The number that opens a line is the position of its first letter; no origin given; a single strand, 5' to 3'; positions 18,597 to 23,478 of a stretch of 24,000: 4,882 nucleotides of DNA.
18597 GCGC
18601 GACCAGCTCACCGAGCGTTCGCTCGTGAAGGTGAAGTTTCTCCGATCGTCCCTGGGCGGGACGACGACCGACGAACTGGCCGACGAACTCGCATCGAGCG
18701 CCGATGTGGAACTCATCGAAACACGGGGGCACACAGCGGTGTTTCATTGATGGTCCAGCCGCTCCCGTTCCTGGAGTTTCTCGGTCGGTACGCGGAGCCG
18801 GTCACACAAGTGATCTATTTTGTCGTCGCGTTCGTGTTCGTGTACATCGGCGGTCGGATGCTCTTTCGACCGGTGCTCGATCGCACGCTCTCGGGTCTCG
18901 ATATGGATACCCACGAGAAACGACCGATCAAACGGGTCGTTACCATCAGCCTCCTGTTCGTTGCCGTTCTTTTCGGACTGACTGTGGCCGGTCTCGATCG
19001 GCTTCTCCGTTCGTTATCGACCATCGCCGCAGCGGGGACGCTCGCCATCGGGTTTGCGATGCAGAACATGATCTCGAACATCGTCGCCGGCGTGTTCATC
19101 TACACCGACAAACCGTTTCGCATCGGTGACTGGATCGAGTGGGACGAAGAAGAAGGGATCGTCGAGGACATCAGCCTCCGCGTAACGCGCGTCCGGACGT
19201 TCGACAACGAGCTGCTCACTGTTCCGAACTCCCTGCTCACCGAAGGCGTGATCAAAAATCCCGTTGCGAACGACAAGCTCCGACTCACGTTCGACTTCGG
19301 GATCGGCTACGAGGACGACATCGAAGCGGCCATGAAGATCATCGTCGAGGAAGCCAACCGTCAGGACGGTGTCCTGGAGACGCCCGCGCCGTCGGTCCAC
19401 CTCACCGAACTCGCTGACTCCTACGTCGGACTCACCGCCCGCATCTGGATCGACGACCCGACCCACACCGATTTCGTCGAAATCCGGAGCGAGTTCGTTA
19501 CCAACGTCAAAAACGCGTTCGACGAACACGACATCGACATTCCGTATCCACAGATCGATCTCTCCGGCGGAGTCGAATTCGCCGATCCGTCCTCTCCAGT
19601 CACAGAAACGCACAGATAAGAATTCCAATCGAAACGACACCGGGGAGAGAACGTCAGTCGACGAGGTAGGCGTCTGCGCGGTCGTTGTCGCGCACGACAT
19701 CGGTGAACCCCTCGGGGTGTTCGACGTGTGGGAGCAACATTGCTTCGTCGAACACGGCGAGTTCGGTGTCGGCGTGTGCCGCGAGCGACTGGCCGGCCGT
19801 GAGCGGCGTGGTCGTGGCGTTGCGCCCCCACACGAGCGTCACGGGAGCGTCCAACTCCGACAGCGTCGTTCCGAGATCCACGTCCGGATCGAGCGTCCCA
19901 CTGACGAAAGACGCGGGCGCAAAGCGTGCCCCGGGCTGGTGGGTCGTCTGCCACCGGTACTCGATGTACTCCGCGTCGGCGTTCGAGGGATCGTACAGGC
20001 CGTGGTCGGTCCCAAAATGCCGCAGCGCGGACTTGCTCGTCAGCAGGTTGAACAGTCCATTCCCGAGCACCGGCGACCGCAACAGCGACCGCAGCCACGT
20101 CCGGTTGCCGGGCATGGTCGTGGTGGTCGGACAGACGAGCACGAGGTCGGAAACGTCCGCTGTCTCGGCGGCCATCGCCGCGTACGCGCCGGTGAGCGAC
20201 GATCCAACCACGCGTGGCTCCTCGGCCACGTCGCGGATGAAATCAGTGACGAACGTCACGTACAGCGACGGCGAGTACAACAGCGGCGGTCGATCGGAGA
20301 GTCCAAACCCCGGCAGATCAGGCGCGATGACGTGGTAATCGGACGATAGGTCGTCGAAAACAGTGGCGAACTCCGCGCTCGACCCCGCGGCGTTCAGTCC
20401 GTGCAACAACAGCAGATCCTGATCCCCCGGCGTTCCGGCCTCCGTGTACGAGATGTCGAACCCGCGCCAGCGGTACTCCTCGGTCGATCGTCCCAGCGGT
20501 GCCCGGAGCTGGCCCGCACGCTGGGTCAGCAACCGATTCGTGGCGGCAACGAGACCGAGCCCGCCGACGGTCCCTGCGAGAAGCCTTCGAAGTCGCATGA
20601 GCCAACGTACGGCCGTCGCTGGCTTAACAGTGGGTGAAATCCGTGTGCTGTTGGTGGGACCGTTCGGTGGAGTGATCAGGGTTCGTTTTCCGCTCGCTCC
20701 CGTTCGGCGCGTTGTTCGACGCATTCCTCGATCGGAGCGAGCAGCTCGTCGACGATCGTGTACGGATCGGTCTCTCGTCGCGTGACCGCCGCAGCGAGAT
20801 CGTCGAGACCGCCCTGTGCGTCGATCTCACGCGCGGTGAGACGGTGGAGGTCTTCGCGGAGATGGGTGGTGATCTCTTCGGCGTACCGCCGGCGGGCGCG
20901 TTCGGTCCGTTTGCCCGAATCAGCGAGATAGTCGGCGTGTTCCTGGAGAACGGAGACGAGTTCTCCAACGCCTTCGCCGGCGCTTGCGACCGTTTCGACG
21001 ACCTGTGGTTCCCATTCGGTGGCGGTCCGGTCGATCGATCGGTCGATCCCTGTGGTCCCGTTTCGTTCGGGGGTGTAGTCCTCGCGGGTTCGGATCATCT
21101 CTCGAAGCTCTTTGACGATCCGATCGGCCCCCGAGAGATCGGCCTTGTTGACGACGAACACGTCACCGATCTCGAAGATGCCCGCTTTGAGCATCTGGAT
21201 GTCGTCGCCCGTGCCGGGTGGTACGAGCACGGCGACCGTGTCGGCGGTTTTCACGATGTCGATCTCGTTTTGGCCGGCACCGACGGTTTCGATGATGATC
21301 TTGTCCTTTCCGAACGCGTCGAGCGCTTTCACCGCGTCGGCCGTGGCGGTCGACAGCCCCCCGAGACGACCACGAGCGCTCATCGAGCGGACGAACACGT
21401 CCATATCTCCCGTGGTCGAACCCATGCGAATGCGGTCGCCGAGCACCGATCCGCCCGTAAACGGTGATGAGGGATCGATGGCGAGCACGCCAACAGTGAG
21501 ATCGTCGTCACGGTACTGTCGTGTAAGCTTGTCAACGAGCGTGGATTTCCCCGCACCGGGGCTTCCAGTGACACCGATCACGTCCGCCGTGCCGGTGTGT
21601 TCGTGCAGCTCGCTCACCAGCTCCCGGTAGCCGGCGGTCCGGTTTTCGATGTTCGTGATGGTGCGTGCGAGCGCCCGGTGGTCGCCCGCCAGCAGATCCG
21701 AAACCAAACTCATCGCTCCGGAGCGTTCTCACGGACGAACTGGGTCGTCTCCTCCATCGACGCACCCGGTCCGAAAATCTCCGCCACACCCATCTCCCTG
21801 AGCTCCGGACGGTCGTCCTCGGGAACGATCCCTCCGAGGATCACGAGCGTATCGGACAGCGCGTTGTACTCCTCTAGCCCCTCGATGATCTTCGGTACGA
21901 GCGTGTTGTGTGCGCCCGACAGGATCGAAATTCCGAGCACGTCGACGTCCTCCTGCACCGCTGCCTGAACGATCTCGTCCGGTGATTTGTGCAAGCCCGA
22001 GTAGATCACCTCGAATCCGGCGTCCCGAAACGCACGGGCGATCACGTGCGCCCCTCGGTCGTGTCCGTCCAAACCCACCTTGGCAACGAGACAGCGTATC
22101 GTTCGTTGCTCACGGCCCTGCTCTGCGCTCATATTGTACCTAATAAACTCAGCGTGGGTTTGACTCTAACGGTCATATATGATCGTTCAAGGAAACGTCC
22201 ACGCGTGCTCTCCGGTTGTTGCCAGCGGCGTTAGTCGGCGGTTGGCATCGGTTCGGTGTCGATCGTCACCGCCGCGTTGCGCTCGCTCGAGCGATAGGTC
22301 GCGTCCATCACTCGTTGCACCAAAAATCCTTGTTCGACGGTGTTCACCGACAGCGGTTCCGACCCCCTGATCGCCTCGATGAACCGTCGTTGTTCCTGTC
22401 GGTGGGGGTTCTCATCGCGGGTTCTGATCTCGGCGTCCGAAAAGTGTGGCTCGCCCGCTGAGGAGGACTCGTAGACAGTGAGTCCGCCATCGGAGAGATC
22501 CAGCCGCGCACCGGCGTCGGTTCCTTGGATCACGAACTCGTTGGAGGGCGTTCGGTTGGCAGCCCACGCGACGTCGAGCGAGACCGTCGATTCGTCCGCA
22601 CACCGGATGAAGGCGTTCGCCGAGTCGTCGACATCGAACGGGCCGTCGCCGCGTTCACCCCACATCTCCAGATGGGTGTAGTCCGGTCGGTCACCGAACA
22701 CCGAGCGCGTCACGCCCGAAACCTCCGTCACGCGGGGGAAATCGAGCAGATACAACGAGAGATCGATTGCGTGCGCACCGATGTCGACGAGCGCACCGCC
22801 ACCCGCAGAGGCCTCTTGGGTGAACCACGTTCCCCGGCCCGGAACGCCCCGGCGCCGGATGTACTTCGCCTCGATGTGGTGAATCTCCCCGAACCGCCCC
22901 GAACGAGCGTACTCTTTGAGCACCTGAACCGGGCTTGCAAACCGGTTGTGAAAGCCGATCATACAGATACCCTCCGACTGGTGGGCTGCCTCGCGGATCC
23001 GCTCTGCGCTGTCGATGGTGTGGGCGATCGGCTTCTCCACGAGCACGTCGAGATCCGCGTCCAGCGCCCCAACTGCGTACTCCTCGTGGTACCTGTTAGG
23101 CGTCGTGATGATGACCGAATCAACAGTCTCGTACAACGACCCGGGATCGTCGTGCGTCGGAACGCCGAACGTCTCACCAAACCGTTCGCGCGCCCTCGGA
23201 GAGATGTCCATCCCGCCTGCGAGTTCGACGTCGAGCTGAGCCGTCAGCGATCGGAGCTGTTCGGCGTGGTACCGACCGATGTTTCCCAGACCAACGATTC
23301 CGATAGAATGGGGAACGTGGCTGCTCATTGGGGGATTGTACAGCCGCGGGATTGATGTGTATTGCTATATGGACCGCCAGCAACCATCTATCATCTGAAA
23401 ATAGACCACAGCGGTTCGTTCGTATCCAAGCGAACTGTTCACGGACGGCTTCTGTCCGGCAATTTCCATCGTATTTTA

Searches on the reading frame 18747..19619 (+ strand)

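Call 63: search_protein_families(library=pfam, proteins=[window:18747-19619:+])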
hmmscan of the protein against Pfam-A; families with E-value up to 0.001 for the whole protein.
window:18747-19619:+ (290 aa): 2 families
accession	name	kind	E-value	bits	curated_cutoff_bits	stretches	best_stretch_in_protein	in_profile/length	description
PF00924.24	MS_channel_2nd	-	1.4e-25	89.6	20.2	1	107-172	1-66/68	Mechanosensitive ion channel, beta-domain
PF21082.3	MS_channel_3rd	-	1.2e-15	58.1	21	1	181-265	2-88/88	Mechanosensitive ion channel MscS, C-terminal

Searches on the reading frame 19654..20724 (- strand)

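Call 63: search_protein_families(library=pfam, proteins=[window:19654-20724:-])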
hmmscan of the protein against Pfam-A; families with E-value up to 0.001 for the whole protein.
window:19654-20724:- (356 aa): 3 families
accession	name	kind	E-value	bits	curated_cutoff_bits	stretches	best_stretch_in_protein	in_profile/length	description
PF12697.13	Abhydrolase_6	-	7.5e-20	72.9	26.3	1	104-342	1-216/217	Alpha/beta hydrolase family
PF00561.26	Abhydrolase_1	-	1.8e-14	54.4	25.8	1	104-317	3-224/245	alpha/beta hydrolase fold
PF12146.15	Hydrolase_4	-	0.00018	21.3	27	1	104-213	7-125/239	Serine aminopeptidase, S33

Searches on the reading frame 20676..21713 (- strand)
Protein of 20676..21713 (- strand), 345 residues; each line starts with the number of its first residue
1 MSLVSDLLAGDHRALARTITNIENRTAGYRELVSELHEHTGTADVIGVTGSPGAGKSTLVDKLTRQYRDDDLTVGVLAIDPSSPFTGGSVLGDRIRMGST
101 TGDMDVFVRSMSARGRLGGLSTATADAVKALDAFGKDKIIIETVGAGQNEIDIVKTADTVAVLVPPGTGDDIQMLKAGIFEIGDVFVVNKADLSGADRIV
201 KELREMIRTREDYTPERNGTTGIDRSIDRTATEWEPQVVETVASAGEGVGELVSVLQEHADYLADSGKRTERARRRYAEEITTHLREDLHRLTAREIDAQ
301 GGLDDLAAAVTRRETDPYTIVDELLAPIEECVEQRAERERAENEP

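Call 63: search_protein_families(library=pfam, proteins=[window:20676-21713:-])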
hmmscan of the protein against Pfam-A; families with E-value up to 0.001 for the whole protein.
window:20676-21713:- (345 aa): 8 families
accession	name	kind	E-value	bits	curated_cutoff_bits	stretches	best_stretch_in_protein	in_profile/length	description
PF03308.22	MeaB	-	2.4e-85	286.3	23.1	1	15-291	1-266/273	Methylmalonyl Co-A mutase-associated GTPase MeaB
PF02492.25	cobW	-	1.1e-06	28.7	20.7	1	45-209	2-171/180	CobW/HypB/UreG, nucleotide-binding domain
PF13401.12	AAA_22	-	0.00026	21.8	27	1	42-87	4-47/130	AAA domain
PF03266.21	NTPase_1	-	0.00029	21.2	23.9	1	46-75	2-31/168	NTPase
PF13191.12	AAA_16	-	0.00039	21.4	32.6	0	39-74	20-55/167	AAA ATPase domain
PF00009.33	GTP_EFTU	-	0.00043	20.4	26.5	0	46-69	6-29/188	Elongation factor Tu GTP binding domain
PF03029.23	ATP_bind_1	-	0.00068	19.9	27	0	48-83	1-36/240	Conserved hypothetical ATP binding protein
PF20720.3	nSTAND3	-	0.00089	19.4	27.2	0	26-74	4-48/155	Novel STAND NTPase 3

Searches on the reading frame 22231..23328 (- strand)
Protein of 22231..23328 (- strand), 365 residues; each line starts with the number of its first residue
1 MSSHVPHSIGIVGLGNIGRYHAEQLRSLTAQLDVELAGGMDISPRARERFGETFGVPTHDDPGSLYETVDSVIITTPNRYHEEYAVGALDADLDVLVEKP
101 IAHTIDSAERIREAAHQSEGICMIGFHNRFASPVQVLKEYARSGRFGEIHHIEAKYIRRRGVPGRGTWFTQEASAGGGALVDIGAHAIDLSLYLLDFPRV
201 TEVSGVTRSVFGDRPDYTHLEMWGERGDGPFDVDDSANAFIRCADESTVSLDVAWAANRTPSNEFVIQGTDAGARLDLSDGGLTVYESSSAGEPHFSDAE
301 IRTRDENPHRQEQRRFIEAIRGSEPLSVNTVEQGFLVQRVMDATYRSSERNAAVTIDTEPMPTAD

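Call 63: search_protein_families(library=pfam, proteins=[window:22231-23328:-])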
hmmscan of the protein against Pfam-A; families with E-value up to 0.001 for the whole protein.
window:22231-23328:- (365 aa): 3 families
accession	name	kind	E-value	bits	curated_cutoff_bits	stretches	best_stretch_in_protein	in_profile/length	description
PF22725.1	GFO_IDH_MocA_C3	-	3.4e-23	82.4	27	1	135-273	2-122/124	GFO/IDH/MocA C-terminal domain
PF01408.29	GFO_IDH_MocA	-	6.1e-22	79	24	1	9-126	3-120/120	Oxidoreductase family, NAD-binding Rossmann fold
PF02894.22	GFO_IDH_MocA_C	-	6.3e-15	56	22.9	1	142-355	5-217/218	Oxidoreductase family, C-terminal alpha/beta domain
